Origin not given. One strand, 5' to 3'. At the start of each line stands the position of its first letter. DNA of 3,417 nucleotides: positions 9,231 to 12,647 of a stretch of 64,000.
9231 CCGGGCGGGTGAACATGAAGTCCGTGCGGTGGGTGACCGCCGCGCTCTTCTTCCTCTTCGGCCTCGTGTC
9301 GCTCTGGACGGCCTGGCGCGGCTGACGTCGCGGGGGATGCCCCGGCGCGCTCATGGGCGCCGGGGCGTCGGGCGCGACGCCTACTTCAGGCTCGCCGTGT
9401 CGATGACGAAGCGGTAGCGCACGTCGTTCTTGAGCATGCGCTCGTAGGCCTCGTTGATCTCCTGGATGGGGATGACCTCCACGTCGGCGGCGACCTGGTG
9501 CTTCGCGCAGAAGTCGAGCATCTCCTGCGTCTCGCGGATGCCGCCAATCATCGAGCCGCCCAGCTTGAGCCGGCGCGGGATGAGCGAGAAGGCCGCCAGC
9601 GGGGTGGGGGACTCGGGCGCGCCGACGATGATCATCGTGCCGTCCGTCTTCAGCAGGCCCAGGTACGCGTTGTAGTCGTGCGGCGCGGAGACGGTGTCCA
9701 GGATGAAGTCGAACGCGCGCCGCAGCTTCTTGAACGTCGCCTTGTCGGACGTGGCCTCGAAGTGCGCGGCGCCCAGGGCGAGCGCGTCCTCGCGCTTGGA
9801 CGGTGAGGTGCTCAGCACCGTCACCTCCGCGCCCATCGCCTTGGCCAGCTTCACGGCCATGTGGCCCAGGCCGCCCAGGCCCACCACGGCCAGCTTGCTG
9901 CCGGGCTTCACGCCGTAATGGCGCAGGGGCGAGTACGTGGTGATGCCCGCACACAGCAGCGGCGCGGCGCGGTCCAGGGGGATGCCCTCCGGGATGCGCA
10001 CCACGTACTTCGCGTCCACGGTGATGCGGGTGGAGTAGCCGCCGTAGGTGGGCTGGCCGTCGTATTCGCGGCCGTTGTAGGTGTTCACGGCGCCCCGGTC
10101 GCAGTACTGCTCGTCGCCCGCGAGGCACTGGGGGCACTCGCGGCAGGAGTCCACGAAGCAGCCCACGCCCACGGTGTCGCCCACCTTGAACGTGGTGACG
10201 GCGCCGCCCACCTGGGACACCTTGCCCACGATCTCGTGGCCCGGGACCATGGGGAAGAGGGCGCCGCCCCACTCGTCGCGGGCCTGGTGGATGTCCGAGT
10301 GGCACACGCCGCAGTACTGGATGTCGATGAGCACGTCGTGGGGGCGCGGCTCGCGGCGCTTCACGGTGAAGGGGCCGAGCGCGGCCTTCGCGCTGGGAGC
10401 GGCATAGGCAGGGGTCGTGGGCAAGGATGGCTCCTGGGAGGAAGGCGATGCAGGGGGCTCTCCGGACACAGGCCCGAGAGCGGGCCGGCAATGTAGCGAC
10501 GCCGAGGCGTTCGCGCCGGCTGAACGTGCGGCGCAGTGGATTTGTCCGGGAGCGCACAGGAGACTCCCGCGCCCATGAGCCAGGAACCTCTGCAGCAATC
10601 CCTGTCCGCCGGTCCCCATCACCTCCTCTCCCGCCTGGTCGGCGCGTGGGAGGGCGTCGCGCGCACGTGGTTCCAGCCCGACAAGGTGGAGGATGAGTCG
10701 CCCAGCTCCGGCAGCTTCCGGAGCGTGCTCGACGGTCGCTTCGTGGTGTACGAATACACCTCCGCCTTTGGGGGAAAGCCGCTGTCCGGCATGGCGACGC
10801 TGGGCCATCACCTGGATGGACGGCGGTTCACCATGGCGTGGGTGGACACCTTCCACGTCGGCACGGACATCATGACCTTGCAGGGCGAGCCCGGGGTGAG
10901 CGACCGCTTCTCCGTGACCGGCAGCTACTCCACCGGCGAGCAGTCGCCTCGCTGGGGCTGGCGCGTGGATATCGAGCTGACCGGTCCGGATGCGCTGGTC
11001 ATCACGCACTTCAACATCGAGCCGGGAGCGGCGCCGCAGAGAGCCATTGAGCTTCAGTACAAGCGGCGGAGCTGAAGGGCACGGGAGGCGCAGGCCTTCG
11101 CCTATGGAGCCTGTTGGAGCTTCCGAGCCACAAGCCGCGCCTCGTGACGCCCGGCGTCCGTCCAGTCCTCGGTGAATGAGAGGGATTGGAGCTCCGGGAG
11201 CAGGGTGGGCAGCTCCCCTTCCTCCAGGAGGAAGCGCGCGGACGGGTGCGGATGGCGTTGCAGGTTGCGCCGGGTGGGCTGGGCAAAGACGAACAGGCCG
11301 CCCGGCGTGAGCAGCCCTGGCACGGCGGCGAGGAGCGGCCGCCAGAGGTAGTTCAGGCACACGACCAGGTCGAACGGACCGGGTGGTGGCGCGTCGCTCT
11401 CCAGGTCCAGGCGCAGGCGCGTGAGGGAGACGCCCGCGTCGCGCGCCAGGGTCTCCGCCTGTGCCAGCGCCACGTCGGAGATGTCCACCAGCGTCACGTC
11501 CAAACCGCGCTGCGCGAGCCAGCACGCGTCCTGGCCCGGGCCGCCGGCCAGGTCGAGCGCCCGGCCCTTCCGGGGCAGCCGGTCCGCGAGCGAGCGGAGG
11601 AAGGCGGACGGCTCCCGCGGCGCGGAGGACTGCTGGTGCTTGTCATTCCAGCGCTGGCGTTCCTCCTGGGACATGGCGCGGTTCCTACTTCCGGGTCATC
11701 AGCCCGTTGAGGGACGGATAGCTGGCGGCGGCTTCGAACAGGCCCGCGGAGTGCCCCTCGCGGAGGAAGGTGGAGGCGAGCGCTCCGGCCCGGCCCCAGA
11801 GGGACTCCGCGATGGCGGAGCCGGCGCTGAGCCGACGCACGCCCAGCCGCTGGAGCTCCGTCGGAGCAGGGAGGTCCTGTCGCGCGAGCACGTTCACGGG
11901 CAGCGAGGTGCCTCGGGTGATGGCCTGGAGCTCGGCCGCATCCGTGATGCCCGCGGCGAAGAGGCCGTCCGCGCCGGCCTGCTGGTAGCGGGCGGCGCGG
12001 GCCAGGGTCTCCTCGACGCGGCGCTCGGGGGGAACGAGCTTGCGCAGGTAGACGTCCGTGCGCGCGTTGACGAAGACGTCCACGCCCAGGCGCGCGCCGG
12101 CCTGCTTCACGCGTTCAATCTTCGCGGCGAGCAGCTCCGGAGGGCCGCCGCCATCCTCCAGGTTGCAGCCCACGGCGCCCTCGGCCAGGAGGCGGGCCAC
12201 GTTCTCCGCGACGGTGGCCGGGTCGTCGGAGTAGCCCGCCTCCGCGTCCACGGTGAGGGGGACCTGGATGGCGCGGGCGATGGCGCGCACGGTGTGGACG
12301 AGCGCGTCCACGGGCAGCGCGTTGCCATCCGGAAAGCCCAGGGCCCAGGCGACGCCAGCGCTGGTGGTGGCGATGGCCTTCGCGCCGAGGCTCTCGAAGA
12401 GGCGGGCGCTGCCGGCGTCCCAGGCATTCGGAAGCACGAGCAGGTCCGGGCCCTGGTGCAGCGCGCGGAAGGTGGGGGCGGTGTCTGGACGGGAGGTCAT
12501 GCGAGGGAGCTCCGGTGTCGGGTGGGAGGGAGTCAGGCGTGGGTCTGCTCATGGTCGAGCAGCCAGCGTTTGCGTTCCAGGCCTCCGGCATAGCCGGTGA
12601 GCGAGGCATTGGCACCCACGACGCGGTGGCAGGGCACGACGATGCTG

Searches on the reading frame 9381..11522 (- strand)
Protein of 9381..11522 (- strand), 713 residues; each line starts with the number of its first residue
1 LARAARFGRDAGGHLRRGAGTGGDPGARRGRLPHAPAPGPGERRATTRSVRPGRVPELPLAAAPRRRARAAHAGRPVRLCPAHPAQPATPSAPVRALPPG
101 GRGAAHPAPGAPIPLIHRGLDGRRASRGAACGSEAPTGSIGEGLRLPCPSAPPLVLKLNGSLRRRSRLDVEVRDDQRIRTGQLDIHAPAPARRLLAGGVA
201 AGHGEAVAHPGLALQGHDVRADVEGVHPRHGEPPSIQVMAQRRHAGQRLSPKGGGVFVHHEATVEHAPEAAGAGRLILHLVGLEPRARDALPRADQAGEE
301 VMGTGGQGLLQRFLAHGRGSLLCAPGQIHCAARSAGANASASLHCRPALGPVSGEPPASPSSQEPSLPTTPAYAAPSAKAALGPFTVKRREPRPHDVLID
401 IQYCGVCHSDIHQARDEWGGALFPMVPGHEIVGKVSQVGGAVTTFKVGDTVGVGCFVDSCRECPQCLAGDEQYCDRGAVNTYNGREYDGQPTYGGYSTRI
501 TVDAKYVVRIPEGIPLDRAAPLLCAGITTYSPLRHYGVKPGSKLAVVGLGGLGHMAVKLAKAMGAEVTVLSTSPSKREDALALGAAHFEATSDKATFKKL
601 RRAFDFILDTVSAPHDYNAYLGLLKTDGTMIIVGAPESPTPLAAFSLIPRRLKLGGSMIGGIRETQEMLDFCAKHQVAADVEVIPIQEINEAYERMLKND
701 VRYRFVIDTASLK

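Call 18: search_protein_families(library=pfam, proteins=[window:9381-11522:-], max_evalue=0.01)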
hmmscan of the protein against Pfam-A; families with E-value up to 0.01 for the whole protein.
window:9381-11522:- (713 aa): 6 families
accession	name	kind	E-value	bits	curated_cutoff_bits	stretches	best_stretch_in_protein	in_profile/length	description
PF08240.17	ADH_N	-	3.3e-26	92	23.5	1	394-512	2-104/104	Alcohol dehydrogenase GroES-like domain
PF00107.32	ADH_zinc_N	-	1.2e-25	90.4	31.8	1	551-673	1-128/129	Zinc-binding dehydrogenase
PF13602.12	ADH_zinc_N_2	-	1.5e-06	29.6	27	1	583-699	1-126/134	Zinc-binding dehydrogenase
PF01262.27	AlaDh_PNT_C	-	6.5e-06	26.1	23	1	537-614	25-103/214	Alanine dehydrogenase/PNT, C-terminal domain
PF02826.25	2-Hacid_dh_C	-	0.00062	19.6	25.1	1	541-585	36-80/178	D-isomer specific 2-hydroxyacid dehydrogenase, NAD binding domain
PF03446.21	NAD_binding_2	-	0.004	17.6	21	1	543-619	1-71/161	NAD binding domain of 6-phosphogluconate dehydrogenase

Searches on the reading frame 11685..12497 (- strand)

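Call 18: search_protein_families(library=pfam, proteins=[window:11685-12497:-], max_evalue=0.01)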
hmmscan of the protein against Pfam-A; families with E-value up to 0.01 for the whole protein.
window:11685-12497:- (270 aa): 2 families
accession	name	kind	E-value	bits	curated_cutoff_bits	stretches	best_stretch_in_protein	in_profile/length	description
PF13714.12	PEP_mutase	-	2.9e-75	253.4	31.5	1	10-242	1-237/240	Phosphoenolpyruvate phosphomutase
PF02548.21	Pantoate_transf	-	8.9e-05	22.5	28.7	1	8-185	5-184/259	Ketopantoate hydroxymethyltransferase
